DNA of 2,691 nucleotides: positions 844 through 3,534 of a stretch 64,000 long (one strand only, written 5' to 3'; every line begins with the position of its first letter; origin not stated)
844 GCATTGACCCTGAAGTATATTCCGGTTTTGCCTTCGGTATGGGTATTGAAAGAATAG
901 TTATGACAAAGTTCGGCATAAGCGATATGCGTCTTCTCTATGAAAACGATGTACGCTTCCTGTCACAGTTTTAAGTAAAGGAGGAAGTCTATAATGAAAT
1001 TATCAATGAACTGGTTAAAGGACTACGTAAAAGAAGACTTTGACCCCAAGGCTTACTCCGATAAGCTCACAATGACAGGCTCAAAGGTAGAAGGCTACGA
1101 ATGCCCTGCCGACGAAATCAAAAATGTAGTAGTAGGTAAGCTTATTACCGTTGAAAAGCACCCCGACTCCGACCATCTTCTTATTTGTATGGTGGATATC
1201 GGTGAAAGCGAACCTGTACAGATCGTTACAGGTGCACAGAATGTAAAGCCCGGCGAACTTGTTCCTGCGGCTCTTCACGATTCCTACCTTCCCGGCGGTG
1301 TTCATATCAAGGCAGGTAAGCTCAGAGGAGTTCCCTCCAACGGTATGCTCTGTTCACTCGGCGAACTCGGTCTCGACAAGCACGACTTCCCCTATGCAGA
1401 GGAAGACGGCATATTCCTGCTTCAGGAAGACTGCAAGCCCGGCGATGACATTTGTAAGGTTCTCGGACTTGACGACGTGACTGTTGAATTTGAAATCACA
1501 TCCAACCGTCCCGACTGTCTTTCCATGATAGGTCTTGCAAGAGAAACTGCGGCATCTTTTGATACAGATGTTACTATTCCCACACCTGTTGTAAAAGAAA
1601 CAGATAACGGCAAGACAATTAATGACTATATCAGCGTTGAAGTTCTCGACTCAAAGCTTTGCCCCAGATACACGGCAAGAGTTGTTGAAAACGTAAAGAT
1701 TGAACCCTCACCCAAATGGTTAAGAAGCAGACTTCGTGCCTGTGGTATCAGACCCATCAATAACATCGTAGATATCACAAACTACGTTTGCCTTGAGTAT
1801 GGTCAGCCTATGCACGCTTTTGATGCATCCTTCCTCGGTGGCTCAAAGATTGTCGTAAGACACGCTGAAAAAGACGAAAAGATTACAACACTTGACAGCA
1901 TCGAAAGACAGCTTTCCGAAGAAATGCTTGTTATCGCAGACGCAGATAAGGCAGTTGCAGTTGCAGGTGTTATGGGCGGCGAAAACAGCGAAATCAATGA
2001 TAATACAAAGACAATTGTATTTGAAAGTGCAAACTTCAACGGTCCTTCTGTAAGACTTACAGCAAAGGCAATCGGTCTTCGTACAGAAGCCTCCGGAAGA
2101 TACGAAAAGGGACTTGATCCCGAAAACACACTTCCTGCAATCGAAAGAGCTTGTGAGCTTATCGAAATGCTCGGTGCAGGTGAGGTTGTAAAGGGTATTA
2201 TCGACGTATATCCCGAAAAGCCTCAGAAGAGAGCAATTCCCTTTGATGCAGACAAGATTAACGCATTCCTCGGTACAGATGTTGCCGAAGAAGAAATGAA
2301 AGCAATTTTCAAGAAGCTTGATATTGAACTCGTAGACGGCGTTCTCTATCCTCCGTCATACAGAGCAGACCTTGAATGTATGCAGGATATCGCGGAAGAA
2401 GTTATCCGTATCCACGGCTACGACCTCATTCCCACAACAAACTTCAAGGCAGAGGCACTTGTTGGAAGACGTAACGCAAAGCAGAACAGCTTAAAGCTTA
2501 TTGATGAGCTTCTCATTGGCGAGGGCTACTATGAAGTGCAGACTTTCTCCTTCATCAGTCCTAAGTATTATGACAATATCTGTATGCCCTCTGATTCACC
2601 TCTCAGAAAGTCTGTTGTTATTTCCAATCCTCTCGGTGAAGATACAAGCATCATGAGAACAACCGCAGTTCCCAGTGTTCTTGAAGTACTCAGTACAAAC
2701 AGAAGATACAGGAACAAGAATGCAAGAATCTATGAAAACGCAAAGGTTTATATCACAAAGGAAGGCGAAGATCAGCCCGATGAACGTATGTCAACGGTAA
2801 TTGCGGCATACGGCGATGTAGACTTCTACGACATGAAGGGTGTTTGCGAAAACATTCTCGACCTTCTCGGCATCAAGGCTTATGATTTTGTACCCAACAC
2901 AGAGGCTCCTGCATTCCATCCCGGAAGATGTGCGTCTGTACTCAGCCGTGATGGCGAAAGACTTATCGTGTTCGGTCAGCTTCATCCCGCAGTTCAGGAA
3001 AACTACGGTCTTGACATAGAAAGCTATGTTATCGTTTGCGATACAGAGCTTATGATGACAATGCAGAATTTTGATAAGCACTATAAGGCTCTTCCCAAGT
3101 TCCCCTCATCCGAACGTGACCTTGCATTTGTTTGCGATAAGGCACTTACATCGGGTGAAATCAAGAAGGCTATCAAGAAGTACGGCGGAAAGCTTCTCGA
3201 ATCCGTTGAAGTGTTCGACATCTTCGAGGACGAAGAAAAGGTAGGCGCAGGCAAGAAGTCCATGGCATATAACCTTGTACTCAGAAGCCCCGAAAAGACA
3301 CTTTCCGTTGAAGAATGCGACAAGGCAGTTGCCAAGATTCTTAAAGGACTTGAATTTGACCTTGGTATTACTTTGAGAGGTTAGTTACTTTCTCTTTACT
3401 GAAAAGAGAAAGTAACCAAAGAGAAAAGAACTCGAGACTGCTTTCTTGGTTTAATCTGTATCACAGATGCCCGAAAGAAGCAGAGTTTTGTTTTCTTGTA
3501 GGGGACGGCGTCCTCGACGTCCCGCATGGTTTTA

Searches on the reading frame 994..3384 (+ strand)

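Call 63: search_protein_families(library=pfam, proteins=[window:994-3384:+], max_evalue=0.0001)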
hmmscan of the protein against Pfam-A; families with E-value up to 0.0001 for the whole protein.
window:994-3384:+ (796 aa): 5 families
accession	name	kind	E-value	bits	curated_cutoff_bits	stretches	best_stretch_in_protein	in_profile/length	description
PF03483.22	B3_4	-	2.2e-71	239.4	29.3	1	223-393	2-172/174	B3/4 domain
PF17759.6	tRNA_synthFbeta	-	1.7e-53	181.7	22.4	1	479-680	1-210/214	Phenylalanyl tRNA synthetase beta chain CLM domain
PF03147.19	FDX-ACB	-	1e-26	93.6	31.1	1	701-795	1-94/94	Ferredoxin-fold anticodon binding domain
PF01588.26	tRNA_bind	-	3.7e-18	65.9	27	1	45-131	1-81/96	Putative tRNA binding domain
PF03484.21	B5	-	1.5e-16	60.8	28.6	1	415-476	1-67/67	tRNA synthetase B5 domain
